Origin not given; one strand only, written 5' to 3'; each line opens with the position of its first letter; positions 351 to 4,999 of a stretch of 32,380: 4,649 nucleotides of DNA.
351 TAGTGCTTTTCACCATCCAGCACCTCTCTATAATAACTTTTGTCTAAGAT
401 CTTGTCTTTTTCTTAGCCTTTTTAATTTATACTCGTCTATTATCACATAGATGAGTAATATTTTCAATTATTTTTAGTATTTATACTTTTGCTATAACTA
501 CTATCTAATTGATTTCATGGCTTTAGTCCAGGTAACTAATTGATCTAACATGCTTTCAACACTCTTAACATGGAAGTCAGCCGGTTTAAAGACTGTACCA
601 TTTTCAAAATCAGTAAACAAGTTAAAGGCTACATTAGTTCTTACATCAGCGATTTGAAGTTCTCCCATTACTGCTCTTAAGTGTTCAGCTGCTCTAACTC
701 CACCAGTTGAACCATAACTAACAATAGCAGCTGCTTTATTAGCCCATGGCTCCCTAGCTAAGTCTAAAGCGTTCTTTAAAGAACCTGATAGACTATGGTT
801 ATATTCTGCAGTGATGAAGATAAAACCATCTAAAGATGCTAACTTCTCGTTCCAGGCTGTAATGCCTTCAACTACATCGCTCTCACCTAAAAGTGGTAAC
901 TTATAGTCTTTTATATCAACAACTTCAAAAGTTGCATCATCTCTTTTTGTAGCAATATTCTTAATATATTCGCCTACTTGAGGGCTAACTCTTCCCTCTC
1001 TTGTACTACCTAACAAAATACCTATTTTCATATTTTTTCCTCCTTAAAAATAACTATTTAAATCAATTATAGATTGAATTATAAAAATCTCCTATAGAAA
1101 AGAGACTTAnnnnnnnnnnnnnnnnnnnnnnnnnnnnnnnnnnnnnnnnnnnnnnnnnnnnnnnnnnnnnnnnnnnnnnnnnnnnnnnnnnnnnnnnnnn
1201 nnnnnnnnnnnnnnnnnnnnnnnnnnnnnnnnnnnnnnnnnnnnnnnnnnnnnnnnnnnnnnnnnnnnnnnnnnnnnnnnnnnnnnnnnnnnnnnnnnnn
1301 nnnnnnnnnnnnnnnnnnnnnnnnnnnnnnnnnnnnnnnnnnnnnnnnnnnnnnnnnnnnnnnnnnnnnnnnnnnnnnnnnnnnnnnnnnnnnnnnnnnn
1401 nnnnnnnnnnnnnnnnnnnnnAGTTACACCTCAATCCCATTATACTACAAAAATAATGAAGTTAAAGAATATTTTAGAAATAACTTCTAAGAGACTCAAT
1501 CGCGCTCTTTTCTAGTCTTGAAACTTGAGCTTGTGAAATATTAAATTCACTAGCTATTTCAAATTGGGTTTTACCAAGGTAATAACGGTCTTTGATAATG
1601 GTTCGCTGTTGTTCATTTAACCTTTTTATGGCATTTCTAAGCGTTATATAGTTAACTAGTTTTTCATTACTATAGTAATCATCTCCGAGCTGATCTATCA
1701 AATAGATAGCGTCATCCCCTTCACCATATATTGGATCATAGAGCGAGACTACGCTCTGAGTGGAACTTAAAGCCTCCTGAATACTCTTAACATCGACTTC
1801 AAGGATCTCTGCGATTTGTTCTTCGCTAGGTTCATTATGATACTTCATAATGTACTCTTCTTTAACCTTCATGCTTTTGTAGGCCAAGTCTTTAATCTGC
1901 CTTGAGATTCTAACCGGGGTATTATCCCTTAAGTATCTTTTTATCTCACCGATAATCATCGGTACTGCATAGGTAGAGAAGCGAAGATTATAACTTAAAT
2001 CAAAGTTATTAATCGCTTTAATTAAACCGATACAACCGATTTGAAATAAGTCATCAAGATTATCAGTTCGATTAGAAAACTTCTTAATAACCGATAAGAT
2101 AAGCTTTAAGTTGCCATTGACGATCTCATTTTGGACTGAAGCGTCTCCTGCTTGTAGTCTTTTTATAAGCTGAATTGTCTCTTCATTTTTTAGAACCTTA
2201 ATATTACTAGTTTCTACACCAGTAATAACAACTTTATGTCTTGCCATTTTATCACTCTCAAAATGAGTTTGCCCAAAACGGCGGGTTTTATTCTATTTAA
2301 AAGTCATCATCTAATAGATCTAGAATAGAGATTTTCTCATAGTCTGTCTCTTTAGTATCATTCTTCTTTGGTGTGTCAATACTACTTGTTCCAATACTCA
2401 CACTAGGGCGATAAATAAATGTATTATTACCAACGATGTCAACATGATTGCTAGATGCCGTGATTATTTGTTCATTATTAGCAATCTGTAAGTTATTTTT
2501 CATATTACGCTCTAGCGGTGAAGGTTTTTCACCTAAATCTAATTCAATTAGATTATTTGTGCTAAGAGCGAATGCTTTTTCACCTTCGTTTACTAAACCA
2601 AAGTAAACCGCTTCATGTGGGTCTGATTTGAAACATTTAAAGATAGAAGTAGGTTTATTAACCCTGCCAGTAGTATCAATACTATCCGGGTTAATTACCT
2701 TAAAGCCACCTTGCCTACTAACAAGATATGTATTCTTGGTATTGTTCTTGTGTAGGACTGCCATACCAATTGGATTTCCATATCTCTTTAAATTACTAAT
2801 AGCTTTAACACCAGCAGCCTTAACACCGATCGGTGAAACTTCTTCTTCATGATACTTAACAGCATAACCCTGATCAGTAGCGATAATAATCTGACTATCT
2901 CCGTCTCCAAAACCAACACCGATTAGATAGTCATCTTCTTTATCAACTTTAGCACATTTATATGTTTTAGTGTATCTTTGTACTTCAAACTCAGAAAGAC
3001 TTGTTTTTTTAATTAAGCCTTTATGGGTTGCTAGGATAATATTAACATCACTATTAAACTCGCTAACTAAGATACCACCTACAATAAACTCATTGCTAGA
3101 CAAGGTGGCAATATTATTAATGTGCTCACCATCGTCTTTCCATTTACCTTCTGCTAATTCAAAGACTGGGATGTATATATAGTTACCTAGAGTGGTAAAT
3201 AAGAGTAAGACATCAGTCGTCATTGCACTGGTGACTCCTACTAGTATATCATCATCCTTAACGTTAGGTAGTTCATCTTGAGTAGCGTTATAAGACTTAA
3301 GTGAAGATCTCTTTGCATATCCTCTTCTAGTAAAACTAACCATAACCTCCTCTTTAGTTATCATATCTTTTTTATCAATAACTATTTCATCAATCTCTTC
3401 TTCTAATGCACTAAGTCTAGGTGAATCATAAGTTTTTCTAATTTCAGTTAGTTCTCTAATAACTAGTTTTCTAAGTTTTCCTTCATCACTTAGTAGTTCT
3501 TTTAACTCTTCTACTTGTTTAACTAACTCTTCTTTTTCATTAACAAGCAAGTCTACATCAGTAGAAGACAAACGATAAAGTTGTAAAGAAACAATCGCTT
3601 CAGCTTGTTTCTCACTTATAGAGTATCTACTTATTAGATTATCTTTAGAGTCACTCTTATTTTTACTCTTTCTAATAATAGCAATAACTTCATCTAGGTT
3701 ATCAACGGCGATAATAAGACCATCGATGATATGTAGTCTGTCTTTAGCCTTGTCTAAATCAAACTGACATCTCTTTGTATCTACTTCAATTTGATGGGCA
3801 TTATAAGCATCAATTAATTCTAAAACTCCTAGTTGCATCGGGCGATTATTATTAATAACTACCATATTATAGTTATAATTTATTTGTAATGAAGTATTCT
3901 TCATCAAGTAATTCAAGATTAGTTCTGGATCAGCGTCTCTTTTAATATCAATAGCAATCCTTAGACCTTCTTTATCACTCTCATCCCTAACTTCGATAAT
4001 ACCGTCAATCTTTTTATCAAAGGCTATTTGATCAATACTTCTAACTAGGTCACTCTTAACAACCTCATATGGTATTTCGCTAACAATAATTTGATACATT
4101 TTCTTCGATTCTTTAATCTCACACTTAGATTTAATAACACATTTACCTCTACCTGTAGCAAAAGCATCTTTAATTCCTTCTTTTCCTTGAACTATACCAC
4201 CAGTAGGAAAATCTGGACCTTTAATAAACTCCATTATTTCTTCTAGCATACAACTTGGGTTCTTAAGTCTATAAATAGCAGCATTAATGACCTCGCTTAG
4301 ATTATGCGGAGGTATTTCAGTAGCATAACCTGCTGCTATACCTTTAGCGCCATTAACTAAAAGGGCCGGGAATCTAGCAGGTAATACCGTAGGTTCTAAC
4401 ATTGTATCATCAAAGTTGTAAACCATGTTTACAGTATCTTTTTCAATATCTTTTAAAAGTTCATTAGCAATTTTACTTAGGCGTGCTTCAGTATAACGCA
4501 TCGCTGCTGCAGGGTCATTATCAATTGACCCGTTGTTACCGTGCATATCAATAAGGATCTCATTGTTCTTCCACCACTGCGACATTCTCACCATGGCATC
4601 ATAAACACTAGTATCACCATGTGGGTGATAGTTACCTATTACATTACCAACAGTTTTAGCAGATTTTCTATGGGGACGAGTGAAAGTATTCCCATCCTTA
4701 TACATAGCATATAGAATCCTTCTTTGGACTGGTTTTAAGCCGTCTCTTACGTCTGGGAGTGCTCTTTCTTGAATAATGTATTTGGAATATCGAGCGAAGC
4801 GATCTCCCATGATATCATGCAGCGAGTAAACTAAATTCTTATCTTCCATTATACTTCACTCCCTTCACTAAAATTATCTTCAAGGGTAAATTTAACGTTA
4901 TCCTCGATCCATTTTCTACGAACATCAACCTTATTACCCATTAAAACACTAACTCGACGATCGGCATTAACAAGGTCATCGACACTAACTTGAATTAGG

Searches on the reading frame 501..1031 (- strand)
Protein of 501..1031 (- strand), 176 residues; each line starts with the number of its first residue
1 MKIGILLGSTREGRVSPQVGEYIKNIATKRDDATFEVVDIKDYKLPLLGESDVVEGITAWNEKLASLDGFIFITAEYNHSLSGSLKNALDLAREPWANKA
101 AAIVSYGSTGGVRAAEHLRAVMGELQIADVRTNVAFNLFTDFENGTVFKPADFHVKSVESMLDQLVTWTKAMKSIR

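Call 8: search_protein_families(library=pfam, proteins=[window:501-1031:-], max_evalue=0.00001)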
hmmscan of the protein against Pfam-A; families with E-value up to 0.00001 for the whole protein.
window:501-1031:- (176 aa): 1 family
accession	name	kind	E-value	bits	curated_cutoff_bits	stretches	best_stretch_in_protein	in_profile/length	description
PF03358.20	FMN_red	-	8.1e-36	123.3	24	1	1-138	1-149/152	NADPH-dependent FMN reductase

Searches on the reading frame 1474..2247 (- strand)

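Call 8: search_protein_families(library=pfam, proteins=[window:1474-2247:-], max_evalue=0.00001)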
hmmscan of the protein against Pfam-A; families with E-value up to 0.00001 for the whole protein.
window:1474-2247:- (257 aa): 4 families
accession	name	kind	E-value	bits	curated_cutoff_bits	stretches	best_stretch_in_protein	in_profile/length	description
PF04542.20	Sigma70_r2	-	4.3e-16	58.9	24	1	43-109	2-68/71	Sigma-70 region 2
PF04545.22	Sigma70_r4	-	1.8e-13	50.2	24.1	1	206-254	1-49/50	Sigma-70, region 4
PF08281.18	Sigma70_r4_2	-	4.8e-10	39.4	25.7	1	203-242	4-43/54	Sigma-70, region 4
PF04539.22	Sigma70_r3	-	1e-07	32.4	25.3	1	127-180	8-61/78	Sigma-70 region 3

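Call 52: search_protein_families(library=ncbifam, proteins=[window:1474-2247:-, L087:2439-3173:+], max_evalue=0.00001)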
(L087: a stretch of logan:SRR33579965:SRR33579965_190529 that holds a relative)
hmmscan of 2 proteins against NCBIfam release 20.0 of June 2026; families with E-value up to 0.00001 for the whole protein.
window:1474-2247:- (257 aa): 51 families (the best 25 are shown)
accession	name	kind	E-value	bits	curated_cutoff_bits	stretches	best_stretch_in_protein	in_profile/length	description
NF006071.0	PRK08215.1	equivalog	9.2e-105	349.9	372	1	1-256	1-256/258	RNA polymerase sporulation sigma factor SigG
TIGR02850.1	spore_sigG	equivalog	2.4e-97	325.4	457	1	4-256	1-253/254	RNA polymerase sporulation sigma factor SigG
TIGR02885.1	spore_sigF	equivalog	1.7e-79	266.9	321.45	1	27-256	1-230/231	RNA polymerase sporulation sigma factor SigF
NF004052.0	PRK05572.1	subfamily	3.9e-77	259.2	311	1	15-255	10-248/252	SigF/SigG family RNA polymerase sporulation sigma factor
TIGR02980.1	SigBFG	subfamily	8.7e-71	238.2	234.35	1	36-255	2-224/227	SigB/SigF/SigG family RNA polymerase sigma factor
NF005644.0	PRK07408.1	subfamily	1.4e-42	146.2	261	1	21-255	10-251/258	RNA polymerase sigma factor SigF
TIGR02941.1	Sigma_B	equivalog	1.1e-38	133.1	315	1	17-254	8-250/255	RNA polymerase sigma factor SigB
NF005514.0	PRK07122.1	subfamily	1.6e-36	125.8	372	1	38-255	41-261/264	RNA polymerase sigma factor SigF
TIGR02937.1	sigma70-ECF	superfamily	8.3e-34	116.6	42.9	1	40-256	4-164/165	sigma-70 family RNA polymerase sigma factor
TIGR02997.1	Sig70-cyanoRpoD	subfamily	6.2e-33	114.3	384.5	1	21-254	59-298/298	RNA polymerase sigma factor, RpoD/SigA family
NF004471.0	PRK05803.1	subfamily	2.3e-32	112.1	252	2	17-120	30-133/235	RNA polymerase sporulation sigma factor SigK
TIGR02846.1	spore_sigmaK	equivalog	8.7e-32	110.5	298.65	2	15-121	26-132/227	RNA polymerase sporulation sigma factor SigK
TIGR02393.1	RpoD_Cterm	equivalog_domain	1.7e-30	106.4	354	1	39-254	2-225/238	RNA polymerase sigma factor RpoD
NF006158.0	PRK08301.1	equivalog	4e-30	105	339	2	17-114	39-136/241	RNA polymerase sporulation sigma factor SigE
NF006666.0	PRK09210.1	equivalog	1.2e-29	103.8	572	1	12-254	107-357/370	RNA polymerase sigma factor RpoD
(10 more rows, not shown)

L087:2439-3173:+ (245 aa): 14 families
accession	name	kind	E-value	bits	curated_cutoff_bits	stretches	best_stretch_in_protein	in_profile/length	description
TIGR02214.1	spoVD_pbp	equivalog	1.1e-40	139.6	688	1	12-176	4-173/636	stage V sporulation protein D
TIGR03423.1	pbp2_mrdA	equivalog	1e-25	90.3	455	1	10-173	3-171/593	penicillin-binding protein 2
NF010480.0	PRK13905.1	equivalog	5.7e-24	84.5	259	1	177-244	233-300/303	UDP-N-acetylmuramate dehydrogenase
NF011685.0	PRK15105.1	subfamily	5.6e-19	68.1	737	1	19-177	33-195/588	peptidoglycan glycosyltransferase FtsI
NF053573.1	PBP2_PenA_Neis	exception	8.6e-19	67.5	1105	1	13-177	31-195/572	peptidoglycan D,D-transpeptidase PBP2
NF008061.0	PRK10795.1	equivalog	5.1e-18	65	962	1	5-166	17-182/634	peptidoglycan DD-transpeptidase MrdA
TIGR00179.1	murB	equivalog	2.2e-17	63.2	144.5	1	177-242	224-289/290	UDP-N-acetylmuramate dehydrogenase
NF010479.0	PRK13904.1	equivalog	1.8e-16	60.4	273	1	178-242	194-258/258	UDP-N-acetylmuramate dehydrogenase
NF011245.0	PRK14651.1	equivalog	7e-11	41.8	224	1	178-227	207-256/273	UDP-N-acetylmuramate dehydrogenase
NF011242.0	PRK14648.1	equivalog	5.4e-10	38.9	426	1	176-241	275-340/354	UDP-N-acetylmuramate dehydrogenase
NF000755.0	PRK00046.1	equivalog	6.6e-09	34.9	277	1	178-243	272-336/343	UDP-N-acetylmuramate dehydrogenase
NF051842.1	PBP4_5_Efaec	equivalog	5.8e-07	28.3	700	1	55-165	163-271/668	penicillin-binding protein PBP4(5)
NF000237.1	MECA_PBP2A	equivalog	1.2e-06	27.1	750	1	53-196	147-289/668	PBP2a family beta-lactam-resistant peptidoglycan transpeptidase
NF010478.0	PRK13903.1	equivalog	1.8e-06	27.1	231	1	187-242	302-358/362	UDP-N-acetylmuramate dehydrogenase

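Call 54: search_protein_families(library=pfam, proteins=[L093:7433-8623:+, L093:8629-9957:+], max_evalue=0.001)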
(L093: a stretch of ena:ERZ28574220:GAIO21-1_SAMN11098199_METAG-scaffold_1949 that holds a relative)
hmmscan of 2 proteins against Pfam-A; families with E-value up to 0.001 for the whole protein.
L093:7433-8623:+ (396 aa): 0 families

L093:8629-9957:+ (442 aa): 0 families

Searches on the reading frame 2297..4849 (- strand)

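Call 8: search_protein_families(library=pfam, proteins=[window:2297-4849:-], max_evalue=0.00001)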
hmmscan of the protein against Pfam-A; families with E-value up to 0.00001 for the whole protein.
window:2297-4849:- (850 aa): 2 families
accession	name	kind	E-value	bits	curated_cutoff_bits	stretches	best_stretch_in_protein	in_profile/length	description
PF00521.26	DNA_topoisoIV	-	1.7e-155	518.6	31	1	29-467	1-431/432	DNA gyrase/topoisomerase IV, subunit A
PF03989.18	DNA_gyraseA_C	-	2.3e-17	62.6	27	0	603-645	2-44/48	DNA gyrase C-terminal domain, beta-propeller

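Call 52: search_protein_families(library=ncbifam, proteins=[window:2297-4849:-], max_evalue=0.00001)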
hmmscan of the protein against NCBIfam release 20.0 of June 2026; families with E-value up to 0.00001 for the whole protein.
window:2297-4849:- (850 aa): 10 families
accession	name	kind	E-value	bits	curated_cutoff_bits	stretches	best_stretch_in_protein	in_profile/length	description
TIGR01061.1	parC_Gpos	equivalog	9e-283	940.2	813.25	1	9-738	5-731/737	DNA topoisomerase IV subunit A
NF004044.1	PRK05561.1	subfamily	1.4e-244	814.1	654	1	10-700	2-686/738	DNA topoisomerase (ATP-hydrolyzing)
NF004043.1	PRK05560.1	equivalog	2e-237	790.1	902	1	9-764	6-759/798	DNA gyrase subunit A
TIGR01063.1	gyrA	equivalog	6.5e-231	768.5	877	1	10-734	6-730/800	DNA topoisomerase (ATP-hydrolyzing) subunit A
NF010586.0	PRK13979.1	equivalog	1.1e-194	649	1475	2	3-581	10-599/957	DNA topoisomerase IV subunit A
NF038098.1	GyrA_w_intein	exception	5.2e-167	557.9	1850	2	120-716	538-1139/1232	intein-containing DNA gyrase subunit A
TIGR01062.1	parC_Gneg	equivalog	1.5e-146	489.5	628.9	1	9-596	5-584/735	DNA topoisomerase IV subunit A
NF007209.0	PRK09631.1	equivalog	1.1e-69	235.7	644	1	10-513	4-483/635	DNA topoisomerase IV subunit A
NF009397.0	PRK12758.1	equivalog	1.3e-63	215.3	780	1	4-474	17-466/870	DNA gyrase/topoisomerase IV subunit A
NF007208.0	PRK09630.1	equivalog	4.5e-46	157.8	598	1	10-398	4-367/479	DNA topoisomerase IV subunit A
